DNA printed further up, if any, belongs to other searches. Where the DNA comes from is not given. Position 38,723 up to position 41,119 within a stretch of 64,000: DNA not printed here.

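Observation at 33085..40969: AT-rich island with two GT-C-type membrane enzymes, a flippase, a GT4 and a methyltransferase: candidate protein O-glycosylation system encoded next to likely substrates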

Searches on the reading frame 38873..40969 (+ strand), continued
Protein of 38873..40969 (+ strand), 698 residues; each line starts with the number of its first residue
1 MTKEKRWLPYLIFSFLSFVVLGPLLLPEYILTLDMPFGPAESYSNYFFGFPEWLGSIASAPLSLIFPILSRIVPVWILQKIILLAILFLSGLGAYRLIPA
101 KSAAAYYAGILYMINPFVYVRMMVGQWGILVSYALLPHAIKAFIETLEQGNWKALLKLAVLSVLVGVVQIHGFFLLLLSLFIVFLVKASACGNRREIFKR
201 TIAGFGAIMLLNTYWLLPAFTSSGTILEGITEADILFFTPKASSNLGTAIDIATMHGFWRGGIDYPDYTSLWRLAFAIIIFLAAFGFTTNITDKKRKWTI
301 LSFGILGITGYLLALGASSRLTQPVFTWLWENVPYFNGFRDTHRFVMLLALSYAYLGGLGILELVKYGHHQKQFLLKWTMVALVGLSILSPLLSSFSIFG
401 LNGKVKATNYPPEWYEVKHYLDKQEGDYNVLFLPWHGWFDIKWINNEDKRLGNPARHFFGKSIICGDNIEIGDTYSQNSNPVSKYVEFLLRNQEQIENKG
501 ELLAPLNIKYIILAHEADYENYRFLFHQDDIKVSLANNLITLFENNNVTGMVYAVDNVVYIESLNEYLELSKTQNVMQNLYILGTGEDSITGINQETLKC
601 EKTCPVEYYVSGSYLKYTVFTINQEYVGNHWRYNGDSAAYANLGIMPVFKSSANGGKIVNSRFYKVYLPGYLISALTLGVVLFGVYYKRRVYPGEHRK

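Call 57: search_protein_families(library=pfam, proteins=[L021:2736-3878:+, L021:5169-6242:+, L021:6868-7866:+, L021:7809-8735:+, L021:9016-9597:+, L021:13827-14774:-, L021:14764-15774:-, L021:15987-17270:-, L021:17555-18460:+, L021:18590-19498:-], max_evalue=0.0001)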
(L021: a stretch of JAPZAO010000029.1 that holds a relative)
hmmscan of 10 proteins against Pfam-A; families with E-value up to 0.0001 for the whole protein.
L021:2736-3878:+ (380 aa): 4 families
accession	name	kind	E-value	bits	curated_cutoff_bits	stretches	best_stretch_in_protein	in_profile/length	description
PF01041.23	DegT_DnrJ_EryC1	-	1.5e-98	330.8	19.8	1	20-368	9-356/360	DegT/DnrJ/EryC1/StrS aminotransferase family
PF01212.27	Beta_elim_lyase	-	6.3e-10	39.3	27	1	34-217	31-228/288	Beta-eliminating lyase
PF00155.27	Aminotran_1_2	-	6.1e-07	29.4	19.7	1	37-133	44-152/361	Aminotransferase class I and II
PF01053.26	Cys_Met_Meta_PP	-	6.7e-05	22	27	1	38-166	55-180/381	Cys/Met metabolism PLP-dependent enzyme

L021:5169-6242:+ (357 aa): 5 families
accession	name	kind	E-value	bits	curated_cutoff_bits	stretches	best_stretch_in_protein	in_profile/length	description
PF00483.29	NTP_transferase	-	2e-56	191.8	21.2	1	6-239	1-243/245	Nucleotidyl transferase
PF12804.13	NTP_transf_3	-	6.9e-09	36.5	27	1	7-112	1-96/160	MobA-like NTP transferase domain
PF25084.1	LbH_EIF2B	-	7.4e-09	36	54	1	249-338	16-101/105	EIF2B subunit epsilon LbH domain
PF24894.1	Hexapep_GlmU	-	4.7e-05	23.9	23.3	0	247-303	27-83/104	GlmU-like, C-terminal hexapeptide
PF00132.30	Hexapep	-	5.2e-05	23.2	27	0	287-303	6-22/36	Bacterial transferase hexapeptide (six repeats)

L021:6868-7866:+ (332 aa): 7 families
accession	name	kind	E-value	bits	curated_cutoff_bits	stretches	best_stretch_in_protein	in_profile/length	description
PF16363.11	GDP_Man_Dehyd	-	4.1e-77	260.3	27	1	6-302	1-329/332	GDP-mannose 4,6 dehydratase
PF01370.27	Epimerase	-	1.5e-65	221.4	20.9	1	5-241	1-240/240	NAD dependent epimerase/dehydratase family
PF01073.25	3Beta_HSD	-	1.1e-22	80.9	22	1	6-221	1-221/280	3-beta hydroxysteroid dehydrogenase/isomerase family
PF02719.21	Polysacc_synt_2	-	8e-18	65.1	20.2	1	5-274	1-266/293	Polysaccharide biosynthesis protein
PF07993.18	NAD_binding_4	-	1.7e-14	54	20.1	1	7-178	1-206/258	Male sterility protein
PF04321.23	RmlD_sub_bind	-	4.7e-13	49.3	27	1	3-167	1-143/287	RmlD substrate binding domain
PF13460.12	NAD_binding_10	-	2.7e-09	37.6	27.2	1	9-162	1-133/184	NAD(P)H-binding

L021:7809-8735:+ (308 aa): 5 families
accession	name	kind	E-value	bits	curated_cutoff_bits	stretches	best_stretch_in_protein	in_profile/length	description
PF04321.23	RmlD_sub_bind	-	4.8e-87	292.1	27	1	20-300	2-283/287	RmlD substrate binding domain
PF01370.27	Epimerase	-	1.5e-24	87.2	20.9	1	21-220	1-225/240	NAD dependent epimerase/dehydratase family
PF16363.11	GDP_Man_Dehyd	-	3.8e-16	59.9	27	1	44-257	50-273/332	GDP-mannose 4,6 dehydratase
PF07993.18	NAD_binding_4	-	6.3e-10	39.1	20.1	1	50-171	67-209/258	Male sterility protein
PF02719.21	Polysacc_synt_2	-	9.2e-08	32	20.2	1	54-158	62-153/293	Polysaccharide biosynthesis protein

L021:9016-9597:+ (193 aa): 0 families

L021:13827-14774:- (315 aa): 7 families
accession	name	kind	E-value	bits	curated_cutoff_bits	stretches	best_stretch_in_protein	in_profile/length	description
PF16363.11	GDP_Man_Dehyd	-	2.6e-55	188.6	27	1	10-306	1-332/332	GDP-mannose 4,6 dehydratase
PF01370.27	Epimerase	-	1.6e-50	172.2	20.9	1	10-243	2-240/240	NAD dependent epimerase/dehydratase family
PF01073.25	3Beta_HSD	-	4.6e-12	46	22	1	10-222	1-219/280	3-beta hydroxysteroid dehydrogenase/isomerase family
PF04321.23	RmlD_sub_bind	-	2.8e-08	33.6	27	1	7-265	1-235/287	RmlD substrate binding domain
PF02719.21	Polysacc_synt_2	-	3.3e-07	30.2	20.2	0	145-266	133-252/293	Polysaccharide biosynthesis protein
PF07993.18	NAD_binding_4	-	1.4e-05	24.8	20.1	0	71-177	88-204/258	Male sterility protein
PF00106.31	adh_short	-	6.5e-05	22.9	26.6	0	10-67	4-63/195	short chain dehydrogenase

L021:14764-15774:- (336 aa): 3 families
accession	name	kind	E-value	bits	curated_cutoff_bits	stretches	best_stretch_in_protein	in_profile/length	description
PF00483.29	NTP_transferase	-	9.1e-37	127.4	21.2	1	5-241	2-243/245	Nucleotidyl transferase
PF12804.13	NTP_transf_3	-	2.2e-11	44.6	27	1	5-116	1-103/160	MobA-like NTP transferase domain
PF25084.1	LbH_EIF2B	-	7.2e-08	32.8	54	1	237-305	20-89/105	EIF2B subunit epsilon LbH domain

L021:15987-17270:- (427 aa): 3 families
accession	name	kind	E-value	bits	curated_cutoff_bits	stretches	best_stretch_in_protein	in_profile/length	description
PF03721.20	UDPG_MGDP_dh_N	-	7.6e-66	221.7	27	1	1-187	1-186/187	UDP-glucose/GDP-mannose dehydrogenase family, NAD binding domain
PF00984.24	UDPG_MGDP_dh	-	2.6e-37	127.3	25.4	1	202-294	1-93/94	UDP-glucose/GDP-mannose dehydrogenase family, central domain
PF03720.21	UDPG_MGDP_dh_C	-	4.3e-30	104.6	30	1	317-414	1-101/103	UDP-glucose/GDP-mannose dehydrogenase family, UDP binding domain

L021:17555-18460:+ (301 aa): 1 family
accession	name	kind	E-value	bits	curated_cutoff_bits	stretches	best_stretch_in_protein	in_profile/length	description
PF01798.23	Nop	-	4.5e-50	170.7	25.4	1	139-290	73-227/228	snoRNA binding domain, fibrillarin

L021:18590-19498:- (302 aa): 4 families
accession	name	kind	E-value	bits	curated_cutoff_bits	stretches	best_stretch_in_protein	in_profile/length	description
PF01343.23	Peptidase_S49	-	1.8e-43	148.6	24.9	1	104-252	2-150/154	Peptidase family S49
PF25145.1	NfeD1b_N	-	3.4e-11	43.5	40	1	65-148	17-99/189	NfeD1b, N-terminal domain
PF00574.28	CLP_protease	-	5.9e-07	30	20.2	1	64-131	30-97/182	Clp protease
PF01972.22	SDH_protease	-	1.9e-05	24.3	31.3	1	59-144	73-155/286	ClpP-like SDH-type serine proteinase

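Call 58: search_protein_families(library=pfam, proteins=[L050:309-1295:+, L050:1351-2367:+, L050:3339-5726:+, L050:5684-7738:+, L050:9362-9928:+, L050:12241-13569:+, L050:14376-15530:-, L050:16428-17057:+, L050:17616-19085:+, L050:2771-3226:+], max_evalue=0.0001)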
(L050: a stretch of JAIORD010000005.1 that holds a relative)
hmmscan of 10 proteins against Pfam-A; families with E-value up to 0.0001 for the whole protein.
L050:309-1295:+ (328 aa): 9 families
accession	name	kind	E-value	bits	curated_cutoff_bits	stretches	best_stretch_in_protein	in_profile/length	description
PF01370.27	Epimerase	-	2.3e-50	171.7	20.9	1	14-254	1-239/240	NAD dependent epimerase/dehydratase family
PF16363.11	GDP_Man_Dehyd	-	1.6e-33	117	27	1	15-316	1-331/332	GDP-mannose 4,6 dehydratase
PF01073.25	3Beta_HSD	-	1.5e-20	73.8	22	1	15-238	1-223/280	3-beta hydroxysteroid dehydrogenase/isomerase family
PF07993.18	NAD_binding_4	-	9.4e-14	51.6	20.1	1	75-192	84-209/258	Male sterility protein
PF02719.21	Polysacc_synt_2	-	5.9e-12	45.8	20.2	1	14-131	1-128/293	Polysaccharide biosynthesis protein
PF13460.12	NAD_binding_10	-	5.4e-09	36.6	27.2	1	18-142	1-110/184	NAD(P)H-binding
PF04321.23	RmlD_sub_bind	-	1e-08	35.1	27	1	13-319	2-283/287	RmlD substrate binding domain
PF00106.31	adh_short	-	1.9e-07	31.2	26.6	1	12-114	1-115/195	short chain dehydrogenase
PF03435.24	Sacchrp_dh_NADP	-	3.5e-05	24.6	25.1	1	14-87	1-76/129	Saccharopine dehydrogenase NADP binding domain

L050:1351-2367:+ (338 aa): 5 families
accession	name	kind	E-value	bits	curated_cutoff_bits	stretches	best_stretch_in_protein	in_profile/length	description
PF00535.33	Glycos_transf_2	-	1.6e-30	106.7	23.3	1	8-179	1-167/168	Glycosyl transferase family 2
PF13641.12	Glyco_tranf_2_3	-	2.3e-19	70.8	27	1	7-217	3-212/230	Glycosyltransferase like family 2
PF13632.12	Glyco_trans_2_3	-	1.6e-15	57.9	27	1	85-217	1-123/198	Glycosyl transferase family group 2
PF10111.15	Glyco_tranf_2_2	-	4.9e-13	49.6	27.3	1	31-235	24-231/276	Glycosyltransferase like family 2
PF13506.12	Glyco_transf_21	-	3.5e-06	27.1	21.7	1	75-183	23-121/174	Glycosyl transferase family 21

L050:3339-5726:+ (795 aa): 0 families

L050:5684-7738:+ (684 aa): 0 families

L050:9362-9928:+ (188 aa): 0 families

L050:12241-13569:+ (442 aa): 0 families

L050:14376-15530:- (384 aa): 3 families
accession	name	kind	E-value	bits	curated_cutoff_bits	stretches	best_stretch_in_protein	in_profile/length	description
PF07690.21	MFS_1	-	7.3e-54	183.4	33.4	2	11-346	1-347/347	Major Facilitator Superfamily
PF05977.19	MFS_3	-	5.3e-12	45.4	27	1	39-380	43-394/524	Transmembrane secretion effector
PF00083.30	Sugar_tr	-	3.1e-06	26.8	22.3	1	48-192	53-208/452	Sugar (and other) transporter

L050:16428-17057:+ (209 aa): 1 family
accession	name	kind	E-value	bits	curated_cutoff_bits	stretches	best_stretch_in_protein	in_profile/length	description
PF01066.26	CDP-OH_P_transf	-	5e-13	50.2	22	1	34-185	3-145/152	CDP-alcohol phosphatidyltransferase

L050:17616-19085:+ (489 aa): 1 family
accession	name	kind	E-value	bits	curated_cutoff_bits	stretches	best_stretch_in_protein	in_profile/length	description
PF01139.22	RtcB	-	1.2e-179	598.5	27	1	55-489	1-426/426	tRNA-splicing ligase RtcB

L050:2771-3226:+ (151 aa): 0 families

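Call 59: search_solved_structures(query=A1, max_evalue=10, show_alignments=2)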
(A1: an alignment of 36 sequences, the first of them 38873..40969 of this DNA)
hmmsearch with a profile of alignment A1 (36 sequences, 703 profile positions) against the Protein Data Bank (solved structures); distinct sequences matched with E-value up to 10: 0.

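Call 79: search_protein_families(library=pfam, alignment_id=A4, max_evalue=0.0001)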
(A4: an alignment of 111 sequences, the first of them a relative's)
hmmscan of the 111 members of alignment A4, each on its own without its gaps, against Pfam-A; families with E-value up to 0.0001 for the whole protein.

A. member 1, L019:5-4186:+ (1393 aa): 1 family
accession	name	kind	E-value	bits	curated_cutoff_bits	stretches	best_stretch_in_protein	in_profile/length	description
PF03425.19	CBM_11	-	1.4e-14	55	27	2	603-715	40-163/182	Carbohydrate binding domain (family 11)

B. families by the number of members that match (of 111 scanned): 138 families (the first 25 are shown)
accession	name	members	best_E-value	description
PF01943.22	Polysacc_synt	16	6e-23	Polysaccharide biosynthesis protein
PF13440.11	Polysacc_synt_3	16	1.3e-22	Polysaccharide biosynthesis protein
PF00535.33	Glycos_transf_2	7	1.3e-39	Glycosyl transferase family 2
PF10111.15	Glyco_tranf_2_2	7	7e-17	Glycosyltransferase like family 2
PF13641.12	Glyco_tranf_2_3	7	1.9e-14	Glycosyltransferase like family 2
PF03023.19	MurJ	7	8.8e-12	Lipid II flippase MurJ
PF00534.26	Glycos_transf_1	5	2.7e-44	Glycosyl transferases group 1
PF13692.12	Glyco_trans_1_4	5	1.3e-33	Glycosyl transferases group 1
PF13524.12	Glyco_trans_1_2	4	8.8e-29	Glycosyl transferase-like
PF00587.30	tRNA-synt_2b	3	1e-31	tRNA synthetase class II core domain (G, H, P, S and T)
PF03129.25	HGTP_anticodon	3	2e-24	Anticodon binding domain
PF13439.12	Glyco_transf_4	3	6.2e-19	Glycosyltransferase Family 4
PF09180.16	ProRS-C_1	3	4.8e-16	Prolyl-tRNA synthetase, C-terminal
PF00037.32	Fer4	3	2.6e-09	4Fe-4S binding domain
PF12838.12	Fer4_7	3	2.3e-07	4Fe-4S dicluster domain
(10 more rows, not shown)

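Call 81: search_protein_families(library=pfam, proteins=[L019:4165-5463:+, L019:5414-6721:+, L019:6799-8451:+, L073:3882-8207:-, L031:7039-9120:+, L026:158-3469:+, L024:6006-8276:+, L052:3170-5650:+, L052:5737-7737:+, L029:18629-20728:-], max_evalue=0.01)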
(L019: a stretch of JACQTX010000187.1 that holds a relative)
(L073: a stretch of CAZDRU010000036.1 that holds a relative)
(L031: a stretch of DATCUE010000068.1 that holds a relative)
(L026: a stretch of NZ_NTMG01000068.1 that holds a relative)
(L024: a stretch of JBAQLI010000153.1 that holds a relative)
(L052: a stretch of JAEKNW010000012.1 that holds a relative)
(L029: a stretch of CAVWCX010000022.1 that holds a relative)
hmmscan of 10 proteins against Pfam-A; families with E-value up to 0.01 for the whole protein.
L019:4165-5463:+ (432 aa): 1 family
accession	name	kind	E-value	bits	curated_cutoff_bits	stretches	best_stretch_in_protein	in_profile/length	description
PF04230.19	PS_pyruv_trans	-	1.6e-41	143.5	25.3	1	97-361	59-280/280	Polysaccharide pyruvyl transferase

L019:5414-6721:+ (435 aa): 13 families
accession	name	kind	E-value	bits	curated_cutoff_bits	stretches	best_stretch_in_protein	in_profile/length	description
PF04432.18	FrhB_FdhB_C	-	2e-34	119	23.3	1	194-355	3-148/150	Coenzyme F420 hydrogenase/dehydrogenase, beta subunit C terminus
PF04422.18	FrhB_FdhB_N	-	9.9e-22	77.3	22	1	109-183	2-75/78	Coenzyme F420 hydrogenase/dehydrogenase, beta subunit N-term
PF14697.11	Fer4_21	-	1e-07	32.4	35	2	29-80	3-53/59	4Fe-4S dicluster domain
PF00037.32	Fer4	-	1.2e-07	31.7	21.1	1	29-50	3-24/24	4Fe-4S binding domain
PF12838.12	Fer4_7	-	2.3e-07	31.6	27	1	34-79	2-49/52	4Fe-4S dicluster domain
PF12837.12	Fer4_6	-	3.7e-07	30.2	25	1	60-80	1-21/24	4Fe-4S binding domain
PF13187.11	Fer4_9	-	5.1e-06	26.9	27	1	34-81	2-50/52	4Fe-4S dicluster domain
PF13484.11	Fer4_16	-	1.2e-05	26.4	30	0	33-46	52-65/66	4Fe-4S double cluster binding domain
PF25160.1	LdpA_Fe-S-bd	-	3.6e-05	23.9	27.6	1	29-51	23-45/49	LdpA Fe-S cluster-binding domain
PF13237.11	Fer4_10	-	0.00019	21.7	25.5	1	29-79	4-53/53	4Fe-4S dicluster domain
PF12797.12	Fer4_2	-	0.0002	21.5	24.5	1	60-79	2-21/22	4Fe-4S binding domain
PF13534.11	Fer4_17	-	0.0019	19.2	22.2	0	30-45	42-57/61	4Fe-4S dicluster domain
PF13183.11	Fer4_8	-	0.0051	17.8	27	0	67-79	4-16/68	4Fe-4S dicluster domain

L019:6799-8451:+ (550 aa): 3 families
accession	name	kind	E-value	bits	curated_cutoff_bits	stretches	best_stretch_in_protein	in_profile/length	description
PF01663.27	Phosphodiest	-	1.4e-39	137.2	23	1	23-299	1-241/342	Type I phosphodiesterase / nucleotide pyrophosphatase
PF00884.28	Sulfatase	-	0.00032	20.5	25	0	235-273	204-243/301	Sulfatase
PF16347.10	SGSH_C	-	0.0042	17.7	29.3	1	469-528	21-82/154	N-sulphoglucosamine sulphohydrolase, C-terminal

L073:3882-8207:- (1441 aa): 1 family
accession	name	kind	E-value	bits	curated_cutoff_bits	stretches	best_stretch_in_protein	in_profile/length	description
PF20176.3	DUF6541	-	0.00015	20.6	29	1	77-351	164-421/646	Family of unknown function (DUF6541)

L031:7039-9120:+ (693 aa): 1 family
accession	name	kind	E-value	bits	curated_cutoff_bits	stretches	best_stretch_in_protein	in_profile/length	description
PF11847.13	GT-C_AftD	-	0.0085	14.5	26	0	313-448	297-436/661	Alpha-(1->3)-arabinofuranosyltransferase, N-terminal GT-C domain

L026:158-3469:+ (1103 aa): 3 families
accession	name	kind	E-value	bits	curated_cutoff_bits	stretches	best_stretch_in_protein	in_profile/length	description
PF20651.3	EXOC6_Sec15_N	-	0.00023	21.6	27.2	1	887-950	20-83/170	Exocyst complex component EXOC6/Sec15, N-terminal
PF13558.12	SbcC_Walker_B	-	0.00047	20.8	27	1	1010-1061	27-86/90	SbcC/RAD50-like, Walker B motif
PF02403.27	Seryl_tRNA_N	-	0.0051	17.5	28.2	1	127-199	28-100/108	Seryl-tRNA synthetase N-terminal domain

L024:6006-8276:+ (756 aa): 9 families
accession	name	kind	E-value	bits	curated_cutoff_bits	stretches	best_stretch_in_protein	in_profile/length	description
PF18911.6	PKD_4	-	1.2e-65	218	27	4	257-328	10-82/85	PKD domain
PF00801.26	PKD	-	1.5e-38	131.1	23.5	4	261-328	11-78/80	PKD domain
PF22352.2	K319L-like_PKD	-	4.2e-19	68.8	27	2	89-153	11-81/84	K319L-like, PKD domain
PF16967.11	TcfC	-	2.7e-06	27.3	29.4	0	306-327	43-64/68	E-set like domain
PF04234.18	CopC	-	4.9e-06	27.9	23.3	0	374-406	50-82/92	CopC domain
PF08329.16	ChitinaseA_N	-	0.0001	22.4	21.2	0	290-334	66-110/133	Chitinase A, N-terminal domain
PF21027.3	Sde0182_C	-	0.00028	21.9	27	0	92-130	2-37/83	Cellulose-binding protein Sde0182, C-terminal domain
PF09136.16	Glucodextran_B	-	0.0006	20.1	27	1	423-505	4-81/83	Glucodextranase, domain B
PF19077.6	Big_13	-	0.0015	19.5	27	0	450-504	40-99/102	Bacterial Ig-like domain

L052:3170-5650:+ (826 aa): 0 families

L052:5737-7737:+ (666 aa): 0 families

L029:18629-20728:- (699 aa): 4 families
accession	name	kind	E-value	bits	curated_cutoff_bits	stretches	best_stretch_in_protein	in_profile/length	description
PF14520.12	HHH_5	-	1.1e-10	42.3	27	1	14-69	3-55/57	Helix-hairpin-helix domain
PF00488.27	MutS_V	-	6.8e-06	26.6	30.2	1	517-640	2-131/188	MutS domain V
PF12826.13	HHH_2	-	0.00047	20.7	27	1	17-65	7-51/64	Helix-hairpin-helix motif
PF00004.35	AAA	-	0.0042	18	21.2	0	516-622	1-97/131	ATPase family associated with various cellular activities (AAA)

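Call 83: search_protein_representatives(alignment_id=A1)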
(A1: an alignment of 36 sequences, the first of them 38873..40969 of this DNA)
Query: 36 sequences, 703 profile positions. Proteins with E-value up to 0.001 (for the whole library): 6399; up to 1e-10: 3618; up to 1e-30: 1342. The best 150 are listed.
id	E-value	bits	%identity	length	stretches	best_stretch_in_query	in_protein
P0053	0.0e+00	1070.8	-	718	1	3-700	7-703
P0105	1.1e-272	922.8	-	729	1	6-694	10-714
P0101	1.8e-267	905.6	-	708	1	7-697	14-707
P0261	1.3e-265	899.5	-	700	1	6-696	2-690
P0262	4.6e-259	877.8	-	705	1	4-693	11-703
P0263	6.0e-235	798.1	-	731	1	11-695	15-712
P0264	1.0e-227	774.2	-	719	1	5-692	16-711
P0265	1.3e-226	770.5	-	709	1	4-698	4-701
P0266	5.5e-222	755.2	-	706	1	7-695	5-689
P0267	1.4e-214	730.8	-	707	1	5-697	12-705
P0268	1.5e-214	730.6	-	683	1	37-692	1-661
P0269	1.4e-210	717.6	-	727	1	6-698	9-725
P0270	3.1e-210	716.4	-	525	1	197-695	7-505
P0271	3.4e-210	716.3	-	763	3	151-564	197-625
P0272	6.0e-209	712.1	-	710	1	7-698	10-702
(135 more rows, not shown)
